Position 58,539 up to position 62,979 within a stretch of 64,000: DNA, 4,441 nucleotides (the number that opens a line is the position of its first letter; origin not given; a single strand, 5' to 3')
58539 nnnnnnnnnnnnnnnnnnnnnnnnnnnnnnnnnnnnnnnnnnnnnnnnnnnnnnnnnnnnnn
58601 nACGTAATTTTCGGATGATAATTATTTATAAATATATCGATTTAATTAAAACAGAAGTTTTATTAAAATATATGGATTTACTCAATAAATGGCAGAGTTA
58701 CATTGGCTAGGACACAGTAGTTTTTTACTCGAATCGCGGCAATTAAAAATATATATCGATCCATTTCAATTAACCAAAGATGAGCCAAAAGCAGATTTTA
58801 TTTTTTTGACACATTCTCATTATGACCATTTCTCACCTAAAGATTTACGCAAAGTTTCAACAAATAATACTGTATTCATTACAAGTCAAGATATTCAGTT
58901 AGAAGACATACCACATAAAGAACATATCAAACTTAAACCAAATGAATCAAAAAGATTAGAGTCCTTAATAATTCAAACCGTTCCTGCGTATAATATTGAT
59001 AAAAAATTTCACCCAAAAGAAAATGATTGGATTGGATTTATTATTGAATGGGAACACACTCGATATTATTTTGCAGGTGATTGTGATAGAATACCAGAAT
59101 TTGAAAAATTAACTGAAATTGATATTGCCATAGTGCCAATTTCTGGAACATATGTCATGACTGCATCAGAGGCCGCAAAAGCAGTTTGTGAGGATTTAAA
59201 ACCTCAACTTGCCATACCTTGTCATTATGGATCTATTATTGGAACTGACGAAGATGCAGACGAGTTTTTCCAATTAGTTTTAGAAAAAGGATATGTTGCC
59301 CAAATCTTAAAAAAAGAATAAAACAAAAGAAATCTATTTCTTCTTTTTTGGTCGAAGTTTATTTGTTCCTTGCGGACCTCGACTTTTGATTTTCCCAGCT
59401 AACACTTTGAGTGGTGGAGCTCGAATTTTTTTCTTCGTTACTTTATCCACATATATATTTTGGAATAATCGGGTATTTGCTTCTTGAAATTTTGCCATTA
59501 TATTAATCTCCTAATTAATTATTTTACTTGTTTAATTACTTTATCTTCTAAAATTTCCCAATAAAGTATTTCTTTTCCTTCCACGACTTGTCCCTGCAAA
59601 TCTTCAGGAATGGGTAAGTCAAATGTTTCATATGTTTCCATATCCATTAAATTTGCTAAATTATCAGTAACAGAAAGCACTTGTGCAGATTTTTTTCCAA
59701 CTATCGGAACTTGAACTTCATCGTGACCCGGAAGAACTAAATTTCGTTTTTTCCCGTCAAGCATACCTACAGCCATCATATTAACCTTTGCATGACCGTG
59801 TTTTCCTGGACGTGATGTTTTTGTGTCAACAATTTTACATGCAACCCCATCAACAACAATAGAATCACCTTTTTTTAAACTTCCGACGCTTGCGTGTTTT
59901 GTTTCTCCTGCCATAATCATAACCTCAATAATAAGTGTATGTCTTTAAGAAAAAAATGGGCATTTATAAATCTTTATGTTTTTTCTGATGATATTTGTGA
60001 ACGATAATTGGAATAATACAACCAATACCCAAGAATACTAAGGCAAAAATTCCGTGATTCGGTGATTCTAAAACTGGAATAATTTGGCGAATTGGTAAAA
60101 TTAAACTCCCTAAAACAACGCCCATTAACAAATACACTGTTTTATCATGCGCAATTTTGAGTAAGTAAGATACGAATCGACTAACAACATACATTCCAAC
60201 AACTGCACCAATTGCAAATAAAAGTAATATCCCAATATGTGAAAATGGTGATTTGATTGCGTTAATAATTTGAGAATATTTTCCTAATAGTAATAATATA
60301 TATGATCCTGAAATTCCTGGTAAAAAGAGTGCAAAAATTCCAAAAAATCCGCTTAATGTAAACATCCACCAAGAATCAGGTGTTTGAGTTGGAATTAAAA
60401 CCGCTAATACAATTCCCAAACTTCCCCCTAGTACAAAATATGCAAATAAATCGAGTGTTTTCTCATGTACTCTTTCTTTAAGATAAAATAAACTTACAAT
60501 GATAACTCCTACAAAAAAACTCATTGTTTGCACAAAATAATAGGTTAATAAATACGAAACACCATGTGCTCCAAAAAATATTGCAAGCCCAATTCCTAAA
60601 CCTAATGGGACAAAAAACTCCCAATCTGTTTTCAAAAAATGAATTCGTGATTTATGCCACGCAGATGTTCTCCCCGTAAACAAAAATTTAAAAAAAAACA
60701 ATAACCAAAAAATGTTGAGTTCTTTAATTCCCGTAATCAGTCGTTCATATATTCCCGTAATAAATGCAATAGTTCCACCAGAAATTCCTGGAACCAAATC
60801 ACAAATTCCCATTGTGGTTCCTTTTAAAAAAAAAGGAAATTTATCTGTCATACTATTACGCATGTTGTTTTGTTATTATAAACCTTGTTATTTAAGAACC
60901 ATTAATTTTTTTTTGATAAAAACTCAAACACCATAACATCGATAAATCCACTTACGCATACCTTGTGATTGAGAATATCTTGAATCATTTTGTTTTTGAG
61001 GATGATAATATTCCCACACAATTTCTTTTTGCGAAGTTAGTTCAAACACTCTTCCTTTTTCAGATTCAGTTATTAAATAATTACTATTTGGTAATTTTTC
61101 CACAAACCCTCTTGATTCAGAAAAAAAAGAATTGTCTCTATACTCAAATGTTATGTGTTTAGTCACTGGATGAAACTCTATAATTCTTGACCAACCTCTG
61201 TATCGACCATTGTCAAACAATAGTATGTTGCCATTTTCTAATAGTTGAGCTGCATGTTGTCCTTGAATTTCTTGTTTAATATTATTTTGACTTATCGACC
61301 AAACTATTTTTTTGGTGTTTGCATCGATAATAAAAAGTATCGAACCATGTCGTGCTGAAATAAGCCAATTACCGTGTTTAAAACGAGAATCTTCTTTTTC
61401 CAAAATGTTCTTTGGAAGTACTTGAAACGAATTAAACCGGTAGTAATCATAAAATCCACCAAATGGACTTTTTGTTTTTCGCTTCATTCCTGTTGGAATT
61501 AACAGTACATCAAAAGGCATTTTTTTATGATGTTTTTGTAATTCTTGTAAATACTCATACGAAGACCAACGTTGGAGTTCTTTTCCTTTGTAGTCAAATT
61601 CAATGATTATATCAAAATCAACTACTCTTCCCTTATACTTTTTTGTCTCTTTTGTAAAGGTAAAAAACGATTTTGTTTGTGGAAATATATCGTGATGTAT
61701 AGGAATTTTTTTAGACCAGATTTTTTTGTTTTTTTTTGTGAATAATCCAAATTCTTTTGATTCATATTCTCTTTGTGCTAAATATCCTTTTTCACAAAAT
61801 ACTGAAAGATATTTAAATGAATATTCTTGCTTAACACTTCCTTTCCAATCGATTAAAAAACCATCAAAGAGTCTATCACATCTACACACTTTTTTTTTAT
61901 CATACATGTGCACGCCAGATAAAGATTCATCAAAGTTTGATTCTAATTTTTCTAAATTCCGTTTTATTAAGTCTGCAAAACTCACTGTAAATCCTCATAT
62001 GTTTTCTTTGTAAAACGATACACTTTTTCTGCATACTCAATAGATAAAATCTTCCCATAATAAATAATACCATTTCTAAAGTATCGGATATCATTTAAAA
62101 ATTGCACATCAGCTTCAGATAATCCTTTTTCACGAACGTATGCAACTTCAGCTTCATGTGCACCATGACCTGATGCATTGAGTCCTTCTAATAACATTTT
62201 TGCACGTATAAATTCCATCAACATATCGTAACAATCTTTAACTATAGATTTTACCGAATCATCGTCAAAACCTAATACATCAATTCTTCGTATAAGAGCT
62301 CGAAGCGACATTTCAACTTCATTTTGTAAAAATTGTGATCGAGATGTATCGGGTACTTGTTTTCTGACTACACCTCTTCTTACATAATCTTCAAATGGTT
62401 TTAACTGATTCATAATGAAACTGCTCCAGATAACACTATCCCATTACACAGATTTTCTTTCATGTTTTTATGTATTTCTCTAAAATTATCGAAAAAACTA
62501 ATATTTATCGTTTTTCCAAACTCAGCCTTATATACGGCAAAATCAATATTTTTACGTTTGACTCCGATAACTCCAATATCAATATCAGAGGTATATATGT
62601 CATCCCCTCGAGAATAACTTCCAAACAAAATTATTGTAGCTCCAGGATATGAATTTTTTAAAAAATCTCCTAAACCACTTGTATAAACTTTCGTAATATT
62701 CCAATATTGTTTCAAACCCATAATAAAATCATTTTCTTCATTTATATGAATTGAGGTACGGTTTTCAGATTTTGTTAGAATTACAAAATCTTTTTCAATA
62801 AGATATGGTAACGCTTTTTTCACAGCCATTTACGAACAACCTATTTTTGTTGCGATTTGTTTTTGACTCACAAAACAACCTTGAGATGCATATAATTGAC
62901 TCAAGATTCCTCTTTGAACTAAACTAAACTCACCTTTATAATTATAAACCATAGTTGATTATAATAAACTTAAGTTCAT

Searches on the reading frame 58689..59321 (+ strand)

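Call 45: search_protein_families(library=pfam, proteins=[window:58689-59321:+], max_evalue=0.001)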
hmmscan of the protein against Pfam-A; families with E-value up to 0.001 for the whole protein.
window:58689-59321:+ (210 aa): 3 families
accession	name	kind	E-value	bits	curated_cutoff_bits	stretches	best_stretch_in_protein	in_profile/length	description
PF13483.12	Lactamase_B_3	-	1.3e-28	100.4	24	1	3-179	1-160/160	Beta-lactamase superfamily domain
PF12706.13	Lactamase_B_2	-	1.8e-19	70.6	27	1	22-180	19-200/200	Beta-lactamase superfamily domain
PF00753.33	Lactamase_B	-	0.00077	19.9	22.7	0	25-48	34-57/196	Metallo-beta-lactamase superfamily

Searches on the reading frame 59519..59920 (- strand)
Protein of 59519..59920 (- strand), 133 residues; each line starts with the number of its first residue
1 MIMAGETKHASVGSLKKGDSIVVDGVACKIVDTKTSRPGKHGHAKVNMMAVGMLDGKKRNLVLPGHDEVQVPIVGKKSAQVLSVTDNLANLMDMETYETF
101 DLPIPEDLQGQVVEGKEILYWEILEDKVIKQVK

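Call 45: search_protein_families(library=pfam, proteins=[window:59519-59920:-], max_evalue=0.001)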
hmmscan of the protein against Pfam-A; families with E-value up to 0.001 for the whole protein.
window:59519-59920:- (133 aa): 3 families
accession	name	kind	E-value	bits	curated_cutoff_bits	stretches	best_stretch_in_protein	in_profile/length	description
PF21485.3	IF5A-like_N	-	3.4e-16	59.3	27.1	1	6-64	2-60/63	Translation initiation factor 5A-like, N-terminal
PF01287.26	eIF-5a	-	1.1e-06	29.2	24.2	1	74-133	2-69/69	Eukaryotic elongation factor 5A hypusine, DNA-binding OB fold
PF08207.18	EFP_N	-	0.00027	21.3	23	1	12-62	2-51/58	Elongation factor P (EF-P) KOW-like domain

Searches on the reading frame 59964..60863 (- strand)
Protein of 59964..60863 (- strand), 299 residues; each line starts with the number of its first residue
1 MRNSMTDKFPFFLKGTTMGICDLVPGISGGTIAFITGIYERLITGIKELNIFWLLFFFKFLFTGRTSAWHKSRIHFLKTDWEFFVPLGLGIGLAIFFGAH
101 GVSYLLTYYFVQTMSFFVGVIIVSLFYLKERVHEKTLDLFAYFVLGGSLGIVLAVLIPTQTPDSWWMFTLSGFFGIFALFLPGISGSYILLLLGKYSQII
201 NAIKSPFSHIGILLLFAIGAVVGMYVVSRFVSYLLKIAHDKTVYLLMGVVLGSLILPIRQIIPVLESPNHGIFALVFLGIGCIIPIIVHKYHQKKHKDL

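Call 45: search_protein_families(library=pfam, proteins=[window:59964-60863:-], max_evalue=0.001)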
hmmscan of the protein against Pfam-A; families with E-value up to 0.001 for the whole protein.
window:59964-60863:- (299 aa): 1 family
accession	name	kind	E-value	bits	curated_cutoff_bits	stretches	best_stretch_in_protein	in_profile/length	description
PF04018.18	VCA0040-like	-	7.8e-60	202.9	26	1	18-259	1-232/246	Undecaprenyl phosphate translocase-like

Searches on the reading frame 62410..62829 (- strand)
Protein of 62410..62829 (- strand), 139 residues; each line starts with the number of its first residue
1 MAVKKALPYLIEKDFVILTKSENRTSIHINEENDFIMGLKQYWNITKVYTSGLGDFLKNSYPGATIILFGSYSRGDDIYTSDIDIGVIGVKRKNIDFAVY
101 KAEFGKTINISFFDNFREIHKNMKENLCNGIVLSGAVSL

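Call 45: search_protein_families(library=pfam, proteins=[window:62410-62829:-], max_evalue=0.001)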
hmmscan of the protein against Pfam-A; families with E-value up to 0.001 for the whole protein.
window:62410-62829:- (139 aa): 2 families
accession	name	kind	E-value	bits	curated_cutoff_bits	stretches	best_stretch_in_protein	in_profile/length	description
PF01909.29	NTP_transf_2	-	4.7e-08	33.7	21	1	55-100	6-47/93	Nucleotidyltransferase domain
PF18765.7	Polbeta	-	1e-05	26.1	26.9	1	64-106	14-57/93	Polymerase beta, Nucleotidyltransferase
